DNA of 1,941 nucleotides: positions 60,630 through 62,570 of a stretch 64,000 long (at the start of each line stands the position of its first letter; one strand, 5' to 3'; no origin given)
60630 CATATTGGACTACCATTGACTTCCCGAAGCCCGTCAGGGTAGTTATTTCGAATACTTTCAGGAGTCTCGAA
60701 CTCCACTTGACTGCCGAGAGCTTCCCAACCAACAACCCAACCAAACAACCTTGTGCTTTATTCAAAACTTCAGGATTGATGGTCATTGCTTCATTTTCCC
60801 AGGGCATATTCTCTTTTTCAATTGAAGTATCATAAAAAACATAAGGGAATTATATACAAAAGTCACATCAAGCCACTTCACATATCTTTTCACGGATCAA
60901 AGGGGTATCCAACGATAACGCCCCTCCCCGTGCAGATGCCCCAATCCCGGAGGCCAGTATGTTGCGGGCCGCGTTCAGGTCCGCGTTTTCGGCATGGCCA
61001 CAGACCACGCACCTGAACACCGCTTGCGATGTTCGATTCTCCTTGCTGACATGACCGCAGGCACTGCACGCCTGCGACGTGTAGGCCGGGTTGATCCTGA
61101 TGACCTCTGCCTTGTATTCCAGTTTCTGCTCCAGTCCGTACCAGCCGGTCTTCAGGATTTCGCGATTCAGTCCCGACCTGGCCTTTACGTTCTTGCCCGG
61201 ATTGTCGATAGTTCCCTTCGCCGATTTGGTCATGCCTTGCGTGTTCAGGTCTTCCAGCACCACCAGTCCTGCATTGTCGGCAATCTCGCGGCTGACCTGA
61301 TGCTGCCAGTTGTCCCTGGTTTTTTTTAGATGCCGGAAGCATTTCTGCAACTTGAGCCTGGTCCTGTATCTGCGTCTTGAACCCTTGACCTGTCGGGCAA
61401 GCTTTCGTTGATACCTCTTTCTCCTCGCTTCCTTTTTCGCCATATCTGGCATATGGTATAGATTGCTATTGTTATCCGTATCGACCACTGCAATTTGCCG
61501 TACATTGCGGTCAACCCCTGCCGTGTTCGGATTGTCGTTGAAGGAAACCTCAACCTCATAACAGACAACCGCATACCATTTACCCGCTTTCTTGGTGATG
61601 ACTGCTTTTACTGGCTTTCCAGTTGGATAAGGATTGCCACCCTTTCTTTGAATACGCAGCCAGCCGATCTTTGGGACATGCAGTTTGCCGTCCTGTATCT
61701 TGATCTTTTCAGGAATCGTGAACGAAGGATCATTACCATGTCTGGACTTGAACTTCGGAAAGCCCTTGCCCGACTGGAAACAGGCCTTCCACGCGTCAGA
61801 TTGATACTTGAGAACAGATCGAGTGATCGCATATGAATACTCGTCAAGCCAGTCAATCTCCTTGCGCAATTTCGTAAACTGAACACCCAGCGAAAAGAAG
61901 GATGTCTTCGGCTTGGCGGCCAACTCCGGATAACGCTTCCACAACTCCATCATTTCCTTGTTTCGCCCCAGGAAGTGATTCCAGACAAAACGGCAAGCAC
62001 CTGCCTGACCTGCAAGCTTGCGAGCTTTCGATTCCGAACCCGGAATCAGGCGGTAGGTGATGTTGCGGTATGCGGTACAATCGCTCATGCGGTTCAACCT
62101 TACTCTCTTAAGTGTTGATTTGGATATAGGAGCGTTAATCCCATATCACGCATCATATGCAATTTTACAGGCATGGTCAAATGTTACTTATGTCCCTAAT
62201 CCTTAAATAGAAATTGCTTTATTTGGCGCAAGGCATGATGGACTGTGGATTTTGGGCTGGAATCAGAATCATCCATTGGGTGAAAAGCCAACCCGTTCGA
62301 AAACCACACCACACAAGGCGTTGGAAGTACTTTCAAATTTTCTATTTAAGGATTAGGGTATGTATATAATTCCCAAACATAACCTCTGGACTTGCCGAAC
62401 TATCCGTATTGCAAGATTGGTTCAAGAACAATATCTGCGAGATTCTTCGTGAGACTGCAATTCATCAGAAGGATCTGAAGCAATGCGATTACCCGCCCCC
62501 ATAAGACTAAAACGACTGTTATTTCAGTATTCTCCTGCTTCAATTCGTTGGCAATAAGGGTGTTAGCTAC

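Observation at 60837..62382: Intact TnpB gene inside an element with terminal inverted repeats and an 8-bp target duplication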

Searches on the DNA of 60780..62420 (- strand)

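Call 66: search_rna_families(source=window, start=60780, end=62420, threshold=evalue, max_evalue=10)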
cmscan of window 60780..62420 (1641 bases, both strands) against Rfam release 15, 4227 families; matches with E-value up to 10: 4.
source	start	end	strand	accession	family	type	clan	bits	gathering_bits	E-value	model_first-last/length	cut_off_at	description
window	61310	61351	-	RF00522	PreQ1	Cis-reg; riboswitch;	-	17.8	39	1.4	1-45/45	no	PreQ1 (pre queuosine) riboswitch aptamer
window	61108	61268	+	RF02177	SMCR2_1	Gene; lncRNA;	-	16.1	50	4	1-159/159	no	Smith-Magenis syndrome chromosome region, candidate 2 conserved region 1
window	61431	61491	-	RF02946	cow-rumen-1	Gene; sRNA;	-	16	53.4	2.1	1-61/61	no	cow-rumen-1 RNA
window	62300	62420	-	RF02901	AaHKsRNA41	Gene; sRNA;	-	12.8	97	6.3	55-187/187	5'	Aggregatibacter sRNA 41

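Call 86: build_rna_model(alignment_id=A4, structure=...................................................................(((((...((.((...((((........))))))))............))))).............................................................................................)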
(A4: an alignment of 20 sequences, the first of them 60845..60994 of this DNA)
Model R1 built from alignment A4 (20 sequences, 213 columns); structure: as given.
model positions 158; base pairs 13; branch points 0; effective number of sequences 3.95; information 0.59 bits per position. Calibrated on 0.2 Mb of random sequence (short: E-values are rough).
structure used (alignment columns):
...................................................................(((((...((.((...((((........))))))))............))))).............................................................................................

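Call 87: search_with_rna_model(model_id=R1, sources=[window, L005, L006, L007, L008, L009, L010, L011, L012, L013, L014, L015, L016, L017, L018, L019, L020, L021, L022, L023, L024, L025, L026, L027, L028, L029, L030, L031, L032, L033, L034, L035, L036, L037, L038, L039, L040, L041, L042, L043, L044, L045, L046, L047, L048, L049, L050, L051, L052, L053, L054, L055, L056, L057, L058, L059, L060, L061, L062, L063, L064, L065, L066, L067, L068, L069, L070, L071, L072, L073, L074, L075, L076, L077, L078, L079, L080, L081, L082, L083, L084, L085, L086, L087, L088, L089, L090, L091, L092, L093, L094, L095, L096, L097, L098, L099, L100, L101, L102, L103], max_evalue=0.01)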
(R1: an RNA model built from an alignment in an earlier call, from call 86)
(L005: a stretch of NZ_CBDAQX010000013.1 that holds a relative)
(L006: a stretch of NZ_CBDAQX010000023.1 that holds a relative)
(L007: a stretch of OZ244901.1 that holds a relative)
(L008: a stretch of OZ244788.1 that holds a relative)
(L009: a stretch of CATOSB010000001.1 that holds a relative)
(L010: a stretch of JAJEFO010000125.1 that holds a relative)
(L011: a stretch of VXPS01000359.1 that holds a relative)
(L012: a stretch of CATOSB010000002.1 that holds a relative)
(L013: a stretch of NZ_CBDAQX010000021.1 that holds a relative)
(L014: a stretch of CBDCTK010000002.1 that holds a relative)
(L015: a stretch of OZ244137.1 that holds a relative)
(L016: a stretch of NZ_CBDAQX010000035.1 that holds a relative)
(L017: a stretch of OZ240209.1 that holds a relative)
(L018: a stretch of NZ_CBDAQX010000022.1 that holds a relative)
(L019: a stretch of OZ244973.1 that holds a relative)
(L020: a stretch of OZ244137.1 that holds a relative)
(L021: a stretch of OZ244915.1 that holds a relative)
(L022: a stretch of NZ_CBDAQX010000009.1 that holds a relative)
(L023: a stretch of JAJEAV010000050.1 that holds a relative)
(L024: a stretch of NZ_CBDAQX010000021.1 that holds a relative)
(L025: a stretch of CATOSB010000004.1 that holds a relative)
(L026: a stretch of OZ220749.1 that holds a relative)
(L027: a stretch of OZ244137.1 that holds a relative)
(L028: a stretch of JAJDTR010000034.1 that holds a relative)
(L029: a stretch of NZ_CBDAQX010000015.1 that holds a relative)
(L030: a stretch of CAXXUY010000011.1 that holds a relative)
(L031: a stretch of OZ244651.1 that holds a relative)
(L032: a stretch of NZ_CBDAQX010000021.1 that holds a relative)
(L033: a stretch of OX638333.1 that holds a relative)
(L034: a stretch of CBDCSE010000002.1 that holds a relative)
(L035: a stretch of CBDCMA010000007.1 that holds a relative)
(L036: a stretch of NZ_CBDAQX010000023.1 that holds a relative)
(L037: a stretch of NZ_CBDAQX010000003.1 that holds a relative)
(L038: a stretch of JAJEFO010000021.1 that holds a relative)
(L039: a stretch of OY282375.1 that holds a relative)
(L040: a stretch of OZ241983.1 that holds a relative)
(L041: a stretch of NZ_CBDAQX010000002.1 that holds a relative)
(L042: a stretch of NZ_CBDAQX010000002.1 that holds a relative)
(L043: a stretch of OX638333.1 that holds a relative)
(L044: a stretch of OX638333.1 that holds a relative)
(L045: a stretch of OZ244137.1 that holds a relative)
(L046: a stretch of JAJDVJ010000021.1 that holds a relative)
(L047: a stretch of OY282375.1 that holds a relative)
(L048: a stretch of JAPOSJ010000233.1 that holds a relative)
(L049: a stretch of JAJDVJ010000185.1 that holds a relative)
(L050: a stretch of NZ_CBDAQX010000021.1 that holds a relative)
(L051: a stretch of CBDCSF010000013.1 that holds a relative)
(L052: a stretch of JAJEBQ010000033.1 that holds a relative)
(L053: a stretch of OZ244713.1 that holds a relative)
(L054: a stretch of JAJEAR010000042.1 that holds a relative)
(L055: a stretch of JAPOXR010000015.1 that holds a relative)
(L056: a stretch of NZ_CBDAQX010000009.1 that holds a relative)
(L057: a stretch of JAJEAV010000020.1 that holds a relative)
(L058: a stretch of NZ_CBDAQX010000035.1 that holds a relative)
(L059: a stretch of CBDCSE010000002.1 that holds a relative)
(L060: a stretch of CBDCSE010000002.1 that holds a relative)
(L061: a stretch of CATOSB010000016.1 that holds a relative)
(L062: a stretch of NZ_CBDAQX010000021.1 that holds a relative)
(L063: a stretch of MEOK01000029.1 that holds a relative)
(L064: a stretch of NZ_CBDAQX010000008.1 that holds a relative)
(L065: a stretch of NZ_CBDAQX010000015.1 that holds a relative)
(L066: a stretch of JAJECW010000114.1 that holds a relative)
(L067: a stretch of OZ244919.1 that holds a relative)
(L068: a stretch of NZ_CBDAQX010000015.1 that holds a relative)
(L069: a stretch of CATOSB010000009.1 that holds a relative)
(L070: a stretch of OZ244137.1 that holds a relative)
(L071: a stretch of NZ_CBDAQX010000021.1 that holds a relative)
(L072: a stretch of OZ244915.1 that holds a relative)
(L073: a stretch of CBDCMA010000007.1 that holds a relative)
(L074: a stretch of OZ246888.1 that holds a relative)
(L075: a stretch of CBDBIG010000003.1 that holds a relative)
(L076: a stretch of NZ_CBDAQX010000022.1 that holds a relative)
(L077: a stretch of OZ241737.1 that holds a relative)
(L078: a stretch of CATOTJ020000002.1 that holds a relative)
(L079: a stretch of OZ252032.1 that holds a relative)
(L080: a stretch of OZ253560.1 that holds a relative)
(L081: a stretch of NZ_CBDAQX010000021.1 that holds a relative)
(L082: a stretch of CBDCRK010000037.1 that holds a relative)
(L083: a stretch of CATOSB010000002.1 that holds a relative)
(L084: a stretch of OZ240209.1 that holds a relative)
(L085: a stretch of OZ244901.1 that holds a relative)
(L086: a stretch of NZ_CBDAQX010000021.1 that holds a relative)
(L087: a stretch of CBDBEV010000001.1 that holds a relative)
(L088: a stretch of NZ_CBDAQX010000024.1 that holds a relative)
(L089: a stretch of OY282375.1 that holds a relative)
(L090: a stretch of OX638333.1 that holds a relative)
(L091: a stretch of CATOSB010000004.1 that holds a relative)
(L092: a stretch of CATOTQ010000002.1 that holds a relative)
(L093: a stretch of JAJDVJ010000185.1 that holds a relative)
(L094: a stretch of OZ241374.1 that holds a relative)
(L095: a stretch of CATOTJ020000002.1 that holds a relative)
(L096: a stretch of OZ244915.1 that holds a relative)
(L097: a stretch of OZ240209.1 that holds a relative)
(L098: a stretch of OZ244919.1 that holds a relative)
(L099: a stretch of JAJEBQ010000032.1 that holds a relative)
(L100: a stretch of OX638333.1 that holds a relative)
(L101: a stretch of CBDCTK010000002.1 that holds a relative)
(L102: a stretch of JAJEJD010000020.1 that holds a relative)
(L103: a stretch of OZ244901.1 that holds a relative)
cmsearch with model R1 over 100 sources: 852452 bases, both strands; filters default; matches with E-value up to 0.01: 23.
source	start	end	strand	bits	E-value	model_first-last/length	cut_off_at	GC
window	60845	60994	-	158.2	8.2e-41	1-158/158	no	0.53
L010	85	193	+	99.2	8e-25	39-158/158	no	0.56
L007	4372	4479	+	92.4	5.5e-23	40-158/158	no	0.56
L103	2797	2904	-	92.4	5.5e-23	40-158/158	no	0.56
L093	2799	2929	-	88.6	6.1e-22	1-158/158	no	0.56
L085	1245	1388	-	88.1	8e-22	1-158/158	no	0.58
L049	6033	6140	+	85.7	3.6e-21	40-158/158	no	0.56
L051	7408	7552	+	82.9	2.1e-20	1-158/158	no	0.48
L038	7117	7250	+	79.2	2.1e-19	1-158/158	no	0.54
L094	6824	6968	-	73.3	8.7e-18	1-158/158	no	0.45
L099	411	519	+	69.2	1.1e-16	42-158/158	no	0.5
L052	375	523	-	61.6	1.3e-14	1-158/158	no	0.47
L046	1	62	-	54.5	1e-12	40-101/158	3'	0.68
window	19886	20011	-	27.1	2.9e-05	1-158/158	no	0.46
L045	7648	7872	-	19.7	0.003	1-158/158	no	0.58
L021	7741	7894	+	18.6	0.0058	1-158/158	no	0.58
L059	1411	1564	-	18.6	0.0058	1-158/158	no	0.58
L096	6742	6895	+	18.6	0.0058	1-158/158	no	0.58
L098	4410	4563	-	18.6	0.0058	1-158/158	no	0.58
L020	4660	4896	+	18.5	0.0062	1-158/158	no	0.59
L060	6274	6413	-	18.4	0.0065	1-158/158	no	0.65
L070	6145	6381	+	18.4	0.0066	1-158/158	no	0.59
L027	1246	1482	+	18.2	0.0073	1-158/158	no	0.6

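Call 88: search_with_rna_model(model_id=R1, source=window, max_evalue=1, show_alignments=3)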
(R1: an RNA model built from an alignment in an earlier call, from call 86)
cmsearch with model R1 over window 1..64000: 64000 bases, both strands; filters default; matches with E-value up to 1: 5.
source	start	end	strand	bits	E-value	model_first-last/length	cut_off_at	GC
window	60845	60994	-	158.2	6.1e-42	1-158/158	no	0.53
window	19886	20011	-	27.1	2.1e-06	1-158/158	no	0.46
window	30358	30505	-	12.3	0.022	1-158/158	no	0.51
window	48774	48876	-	10.6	0.064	1-158/158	no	0.55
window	57669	57720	+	8.9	0.18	1-158/158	no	0.46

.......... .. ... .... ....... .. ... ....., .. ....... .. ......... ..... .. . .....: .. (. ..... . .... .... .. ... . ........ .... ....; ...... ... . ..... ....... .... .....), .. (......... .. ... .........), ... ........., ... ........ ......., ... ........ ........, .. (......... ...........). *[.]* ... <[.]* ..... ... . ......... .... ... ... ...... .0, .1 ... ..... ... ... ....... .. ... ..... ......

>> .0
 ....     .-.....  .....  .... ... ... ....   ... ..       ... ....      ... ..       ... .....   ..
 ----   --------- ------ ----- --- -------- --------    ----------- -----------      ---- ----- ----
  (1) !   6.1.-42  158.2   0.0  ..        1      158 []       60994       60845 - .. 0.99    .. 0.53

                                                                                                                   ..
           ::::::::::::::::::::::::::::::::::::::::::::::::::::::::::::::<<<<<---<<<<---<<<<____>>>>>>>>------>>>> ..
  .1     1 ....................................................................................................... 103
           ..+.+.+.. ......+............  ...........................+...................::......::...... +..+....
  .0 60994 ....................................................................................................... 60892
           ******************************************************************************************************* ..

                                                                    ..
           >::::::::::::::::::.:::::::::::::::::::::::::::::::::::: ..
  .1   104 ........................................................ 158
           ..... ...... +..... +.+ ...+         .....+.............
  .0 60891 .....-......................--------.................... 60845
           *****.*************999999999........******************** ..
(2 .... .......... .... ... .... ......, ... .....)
